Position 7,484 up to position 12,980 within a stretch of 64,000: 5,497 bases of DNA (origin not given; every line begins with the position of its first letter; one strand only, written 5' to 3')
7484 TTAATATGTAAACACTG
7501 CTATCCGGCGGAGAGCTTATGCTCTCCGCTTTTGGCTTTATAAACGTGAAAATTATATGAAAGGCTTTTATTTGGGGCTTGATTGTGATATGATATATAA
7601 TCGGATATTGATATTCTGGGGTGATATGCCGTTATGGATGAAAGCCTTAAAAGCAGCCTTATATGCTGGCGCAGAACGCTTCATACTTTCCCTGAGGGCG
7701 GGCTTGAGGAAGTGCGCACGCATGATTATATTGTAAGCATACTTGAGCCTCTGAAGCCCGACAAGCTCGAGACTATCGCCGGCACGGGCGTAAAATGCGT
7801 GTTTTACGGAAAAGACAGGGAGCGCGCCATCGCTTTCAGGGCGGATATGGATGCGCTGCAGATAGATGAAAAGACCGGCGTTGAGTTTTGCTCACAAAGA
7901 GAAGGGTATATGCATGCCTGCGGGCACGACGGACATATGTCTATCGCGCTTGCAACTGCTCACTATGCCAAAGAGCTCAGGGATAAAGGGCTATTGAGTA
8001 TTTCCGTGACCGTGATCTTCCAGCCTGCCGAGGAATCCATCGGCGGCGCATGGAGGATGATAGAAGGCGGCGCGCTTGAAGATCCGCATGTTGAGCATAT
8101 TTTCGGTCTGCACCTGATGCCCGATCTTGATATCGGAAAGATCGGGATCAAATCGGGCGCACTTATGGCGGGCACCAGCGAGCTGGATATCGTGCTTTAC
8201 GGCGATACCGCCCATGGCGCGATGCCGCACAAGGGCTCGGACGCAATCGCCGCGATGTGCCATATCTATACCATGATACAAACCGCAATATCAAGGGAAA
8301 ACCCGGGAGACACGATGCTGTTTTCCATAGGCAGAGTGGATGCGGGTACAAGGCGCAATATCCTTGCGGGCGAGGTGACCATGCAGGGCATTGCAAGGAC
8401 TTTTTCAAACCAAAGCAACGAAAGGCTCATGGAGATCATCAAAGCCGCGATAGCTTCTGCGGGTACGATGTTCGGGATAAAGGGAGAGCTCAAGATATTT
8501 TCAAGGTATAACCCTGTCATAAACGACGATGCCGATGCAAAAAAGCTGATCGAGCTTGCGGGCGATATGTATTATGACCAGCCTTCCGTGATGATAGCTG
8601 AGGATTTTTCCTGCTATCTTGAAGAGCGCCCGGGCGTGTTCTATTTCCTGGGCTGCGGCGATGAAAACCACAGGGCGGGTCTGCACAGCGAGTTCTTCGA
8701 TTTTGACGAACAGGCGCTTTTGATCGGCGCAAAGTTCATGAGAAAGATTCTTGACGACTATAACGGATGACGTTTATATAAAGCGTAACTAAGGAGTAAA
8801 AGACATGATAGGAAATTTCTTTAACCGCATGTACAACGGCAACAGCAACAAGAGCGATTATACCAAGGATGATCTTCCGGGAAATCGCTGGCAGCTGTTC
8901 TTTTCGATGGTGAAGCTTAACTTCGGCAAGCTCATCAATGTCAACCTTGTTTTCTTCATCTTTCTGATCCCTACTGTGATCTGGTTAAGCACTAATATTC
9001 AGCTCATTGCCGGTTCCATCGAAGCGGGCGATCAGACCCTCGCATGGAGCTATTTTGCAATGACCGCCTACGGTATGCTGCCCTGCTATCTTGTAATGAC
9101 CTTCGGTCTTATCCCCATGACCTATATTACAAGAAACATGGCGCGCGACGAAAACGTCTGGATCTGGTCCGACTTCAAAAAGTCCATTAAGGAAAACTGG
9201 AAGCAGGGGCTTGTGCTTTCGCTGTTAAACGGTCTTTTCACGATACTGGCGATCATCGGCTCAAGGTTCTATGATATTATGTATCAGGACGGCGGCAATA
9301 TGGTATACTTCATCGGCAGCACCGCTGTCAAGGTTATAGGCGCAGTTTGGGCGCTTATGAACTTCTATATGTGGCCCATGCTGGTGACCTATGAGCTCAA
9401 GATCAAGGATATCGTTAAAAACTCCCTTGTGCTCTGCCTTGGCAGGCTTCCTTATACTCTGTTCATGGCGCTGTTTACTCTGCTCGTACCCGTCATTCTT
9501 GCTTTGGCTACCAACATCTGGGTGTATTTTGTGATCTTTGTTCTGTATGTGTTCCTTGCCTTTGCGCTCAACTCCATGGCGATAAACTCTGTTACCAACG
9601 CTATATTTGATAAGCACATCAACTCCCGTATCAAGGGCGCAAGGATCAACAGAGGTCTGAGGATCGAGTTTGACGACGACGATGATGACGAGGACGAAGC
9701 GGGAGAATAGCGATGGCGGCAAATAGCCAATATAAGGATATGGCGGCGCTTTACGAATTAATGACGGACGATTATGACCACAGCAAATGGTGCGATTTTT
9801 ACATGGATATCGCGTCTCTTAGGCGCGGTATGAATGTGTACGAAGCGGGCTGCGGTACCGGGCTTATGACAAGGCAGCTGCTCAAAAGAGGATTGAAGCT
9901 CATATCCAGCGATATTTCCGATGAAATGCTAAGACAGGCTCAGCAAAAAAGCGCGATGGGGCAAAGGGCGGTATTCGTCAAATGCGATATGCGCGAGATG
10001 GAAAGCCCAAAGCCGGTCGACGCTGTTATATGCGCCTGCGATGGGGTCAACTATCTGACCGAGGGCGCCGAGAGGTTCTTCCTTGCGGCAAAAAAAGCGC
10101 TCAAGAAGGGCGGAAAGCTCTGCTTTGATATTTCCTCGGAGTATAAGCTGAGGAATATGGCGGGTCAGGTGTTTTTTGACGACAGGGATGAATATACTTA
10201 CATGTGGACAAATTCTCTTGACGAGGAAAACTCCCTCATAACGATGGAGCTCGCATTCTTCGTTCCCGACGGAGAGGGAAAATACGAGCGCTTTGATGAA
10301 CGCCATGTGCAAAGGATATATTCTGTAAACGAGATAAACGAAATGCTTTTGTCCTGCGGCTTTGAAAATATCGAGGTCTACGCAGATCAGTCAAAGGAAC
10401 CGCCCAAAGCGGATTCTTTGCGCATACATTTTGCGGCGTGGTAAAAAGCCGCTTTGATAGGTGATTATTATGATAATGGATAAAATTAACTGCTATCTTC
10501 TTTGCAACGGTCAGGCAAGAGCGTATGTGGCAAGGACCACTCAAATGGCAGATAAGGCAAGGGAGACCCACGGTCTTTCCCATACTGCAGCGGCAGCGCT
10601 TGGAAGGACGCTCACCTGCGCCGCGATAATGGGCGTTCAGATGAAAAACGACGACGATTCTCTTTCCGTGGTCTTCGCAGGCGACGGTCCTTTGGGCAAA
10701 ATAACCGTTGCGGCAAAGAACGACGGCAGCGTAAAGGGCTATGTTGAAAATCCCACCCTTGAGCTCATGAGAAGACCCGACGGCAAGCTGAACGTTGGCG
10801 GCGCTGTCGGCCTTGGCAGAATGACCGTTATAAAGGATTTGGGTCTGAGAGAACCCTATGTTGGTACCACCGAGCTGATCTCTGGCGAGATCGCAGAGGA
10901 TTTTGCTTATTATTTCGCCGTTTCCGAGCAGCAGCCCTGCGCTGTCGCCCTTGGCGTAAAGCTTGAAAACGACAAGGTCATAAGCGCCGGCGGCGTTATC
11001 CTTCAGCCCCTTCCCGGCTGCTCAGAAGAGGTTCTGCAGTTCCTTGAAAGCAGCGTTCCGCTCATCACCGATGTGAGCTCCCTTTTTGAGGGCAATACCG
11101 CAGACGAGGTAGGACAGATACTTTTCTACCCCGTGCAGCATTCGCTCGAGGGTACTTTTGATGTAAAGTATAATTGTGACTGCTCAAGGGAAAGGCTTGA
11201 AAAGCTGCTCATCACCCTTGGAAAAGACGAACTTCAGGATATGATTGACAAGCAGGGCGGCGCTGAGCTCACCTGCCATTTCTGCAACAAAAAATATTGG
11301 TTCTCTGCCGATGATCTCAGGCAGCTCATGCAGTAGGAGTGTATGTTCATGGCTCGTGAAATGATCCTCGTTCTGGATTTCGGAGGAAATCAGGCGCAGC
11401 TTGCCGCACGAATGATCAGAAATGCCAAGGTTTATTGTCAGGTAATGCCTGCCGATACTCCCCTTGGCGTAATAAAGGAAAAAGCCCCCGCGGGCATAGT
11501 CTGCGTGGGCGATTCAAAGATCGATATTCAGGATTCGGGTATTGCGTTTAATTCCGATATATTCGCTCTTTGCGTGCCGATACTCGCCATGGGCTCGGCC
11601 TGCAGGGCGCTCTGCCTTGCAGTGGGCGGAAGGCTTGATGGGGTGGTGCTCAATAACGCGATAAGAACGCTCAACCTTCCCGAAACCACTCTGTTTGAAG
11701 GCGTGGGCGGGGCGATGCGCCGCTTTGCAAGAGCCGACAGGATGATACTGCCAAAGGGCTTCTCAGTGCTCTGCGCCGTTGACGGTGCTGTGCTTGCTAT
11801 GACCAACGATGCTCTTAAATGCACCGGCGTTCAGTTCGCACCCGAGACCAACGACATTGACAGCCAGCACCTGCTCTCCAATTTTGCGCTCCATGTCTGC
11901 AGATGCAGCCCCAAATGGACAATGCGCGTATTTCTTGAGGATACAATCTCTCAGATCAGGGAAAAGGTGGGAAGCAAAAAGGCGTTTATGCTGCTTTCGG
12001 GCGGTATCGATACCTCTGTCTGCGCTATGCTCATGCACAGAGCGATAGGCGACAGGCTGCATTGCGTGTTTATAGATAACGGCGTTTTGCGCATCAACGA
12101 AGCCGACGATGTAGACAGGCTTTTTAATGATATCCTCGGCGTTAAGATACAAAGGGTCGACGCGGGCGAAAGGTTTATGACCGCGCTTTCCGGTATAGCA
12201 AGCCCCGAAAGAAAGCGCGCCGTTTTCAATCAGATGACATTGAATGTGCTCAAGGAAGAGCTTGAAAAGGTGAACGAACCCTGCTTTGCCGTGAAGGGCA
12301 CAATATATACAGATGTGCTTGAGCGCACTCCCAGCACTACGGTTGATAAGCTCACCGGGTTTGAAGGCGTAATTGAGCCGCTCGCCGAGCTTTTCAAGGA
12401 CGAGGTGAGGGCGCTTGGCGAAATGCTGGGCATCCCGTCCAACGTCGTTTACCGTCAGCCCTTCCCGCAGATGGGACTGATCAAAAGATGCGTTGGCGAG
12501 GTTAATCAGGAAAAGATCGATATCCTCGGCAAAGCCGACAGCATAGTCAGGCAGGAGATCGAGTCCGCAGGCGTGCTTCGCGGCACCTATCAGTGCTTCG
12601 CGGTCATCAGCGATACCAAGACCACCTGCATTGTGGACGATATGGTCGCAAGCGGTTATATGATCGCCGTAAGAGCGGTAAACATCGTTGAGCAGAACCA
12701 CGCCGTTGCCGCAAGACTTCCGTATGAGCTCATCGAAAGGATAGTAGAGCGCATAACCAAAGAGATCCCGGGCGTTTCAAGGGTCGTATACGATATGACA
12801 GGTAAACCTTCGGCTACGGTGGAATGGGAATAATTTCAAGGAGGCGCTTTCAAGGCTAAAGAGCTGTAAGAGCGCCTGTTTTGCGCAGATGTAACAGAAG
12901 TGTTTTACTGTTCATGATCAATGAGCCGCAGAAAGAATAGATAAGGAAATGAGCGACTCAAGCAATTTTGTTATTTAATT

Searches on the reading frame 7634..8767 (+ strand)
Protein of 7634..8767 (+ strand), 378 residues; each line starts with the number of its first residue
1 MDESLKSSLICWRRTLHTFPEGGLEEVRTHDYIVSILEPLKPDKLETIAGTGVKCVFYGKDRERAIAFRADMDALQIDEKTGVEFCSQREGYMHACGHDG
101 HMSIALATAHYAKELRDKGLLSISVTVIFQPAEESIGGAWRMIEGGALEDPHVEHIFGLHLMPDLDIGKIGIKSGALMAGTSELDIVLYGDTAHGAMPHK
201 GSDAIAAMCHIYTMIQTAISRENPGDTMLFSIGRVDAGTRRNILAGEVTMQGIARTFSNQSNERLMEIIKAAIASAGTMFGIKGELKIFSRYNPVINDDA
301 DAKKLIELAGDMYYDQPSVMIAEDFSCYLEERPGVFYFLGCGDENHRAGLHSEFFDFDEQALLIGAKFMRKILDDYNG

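Call 63: search_protein_families(library=pfam, proteins=[window:7634-8767:+], max_evalue=0.0001)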
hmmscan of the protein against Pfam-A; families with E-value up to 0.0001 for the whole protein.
window:7634-8767:+ (378 aa): 2 families
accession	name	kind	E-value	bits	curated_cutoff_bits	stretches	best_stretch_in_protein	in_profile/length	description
PF01546.33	Peptidase_M20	-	2.5e-38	132.5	24.6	1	67-374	1-205/206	Peptidase family M20/M25/M40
PF07687.19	M20_dimer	-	1.2e-09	38.5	21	1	184-275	9-101/107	Peptidase dimerisation domain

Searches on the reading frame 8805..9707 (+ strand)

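Call 63: search_protein_families(library=pfam, proteins=[window:8805-9707:+], max_evalue=0.0001)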
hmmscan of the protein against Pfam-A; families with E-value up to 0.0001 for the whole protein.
window:8805-9707:+ (301 aa): 1 family
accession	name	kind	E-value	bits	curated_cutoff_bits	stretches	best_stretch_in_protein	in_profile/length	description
PF04854.19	DUF624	-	3.9e-05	24.2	24.2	1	102-150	25-74/77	Protein of unknown function, DUF624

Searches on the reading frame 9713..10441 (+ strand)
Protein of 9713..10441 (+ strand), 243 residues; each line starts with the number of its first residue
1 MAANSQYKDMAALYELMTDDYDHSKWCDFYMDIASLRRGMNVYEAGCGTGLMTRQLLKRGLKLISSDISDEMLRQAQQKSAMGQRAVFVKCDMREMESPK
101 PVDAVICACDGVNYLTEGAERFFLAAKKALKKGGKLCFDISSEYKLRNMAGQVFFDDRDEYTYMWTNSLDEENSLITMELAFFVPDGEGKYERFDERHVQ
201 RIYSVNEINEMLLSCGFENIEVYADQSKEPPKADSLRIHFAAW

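Call 63: search_protein_families(library=pfam, proteins=[window:9713-10441:+], max_evalue=0.0001)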
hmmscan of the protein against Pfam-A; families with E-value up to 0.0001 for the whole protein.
window:9713-10441:+ (243 aa): 9 families
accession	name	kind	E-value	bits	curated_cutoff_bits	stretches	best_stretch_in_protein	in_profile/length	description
PF13649.12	Methyltransf_25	-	1.4e-16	61.4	27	1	42-134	1-97/97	Methyltransferase domain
PF08241.18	Methyltransf_11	-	6.7e-13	49.5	21.2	1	44-138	2-95/95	Methyltransferase domain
PF08242.18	Methyltransf_12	-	1.4e-10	42.2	30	1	44-136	2-98/98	Methyltransferase domain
PF13847.12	Methyltransf_31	-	1.5e-10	41.3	27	1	37-142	2-113/145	Methyltransferase domain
PF13489.12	Methyltransf_23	-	1.5e-08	35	27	1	23-221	6-163/164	Methyltransferase domain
PF01209.24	Ubie_methyltran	-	2.1e-08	34.2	20.1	1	21-141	30-155/233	ubiE/COQ5 methyltransferase family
PF02353.26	CMAS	-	3.3e-08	33.6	27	1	27-147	51-173/273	Mycolic acid cyclopropane synthetase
PF05175.20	MTS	-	1e-05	25.7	23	1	40-150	33-150/170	Methyltransferase small domain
PF00398.26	RrnaAD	-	2.3e-05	24.1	24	1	33-117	25-96/263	Ribosomal RNA adenine dimethylase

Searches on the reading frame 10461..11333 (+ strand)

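Call 63: search_protein_families(library=pfam, proteins=[window:10461-11333:+], max_evalue=0.0001)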
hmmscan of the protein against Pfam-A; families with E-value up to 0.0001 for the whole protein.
window:10461-11333:+ (291 aa): 1 family
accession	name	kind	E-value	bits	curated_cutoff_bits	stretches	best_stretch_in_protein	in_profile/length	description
PF01430.24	HSP33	-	3.5e-88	296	21.4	1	7-282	1-273/273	Hsp33 protein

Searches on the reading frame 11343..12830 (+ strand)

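Call 63: search_protein_families(library=pfam, proteins=[window:11343-12830:+], max_evalue=0.0001)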
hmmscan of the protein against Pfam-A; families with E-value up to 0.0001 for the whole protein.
window:11343-12830:+ (496 aa): 3 families
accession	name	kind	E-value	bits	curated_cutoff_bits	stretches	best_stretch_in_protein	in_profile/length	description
PF00958.27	GMP_synt_C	-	6.5e-24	84.2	27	1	404-495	1-92/92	GMP synthase C terminal domain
PF02540.23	NAD_synthase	-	1.8e-09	37.5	21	0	198-276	5-83/242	NAD synthase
PF00117.34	GATase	-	3.5e-06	27.3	22.8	1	9-183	1-188/190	Glutamine amidotransferase class-I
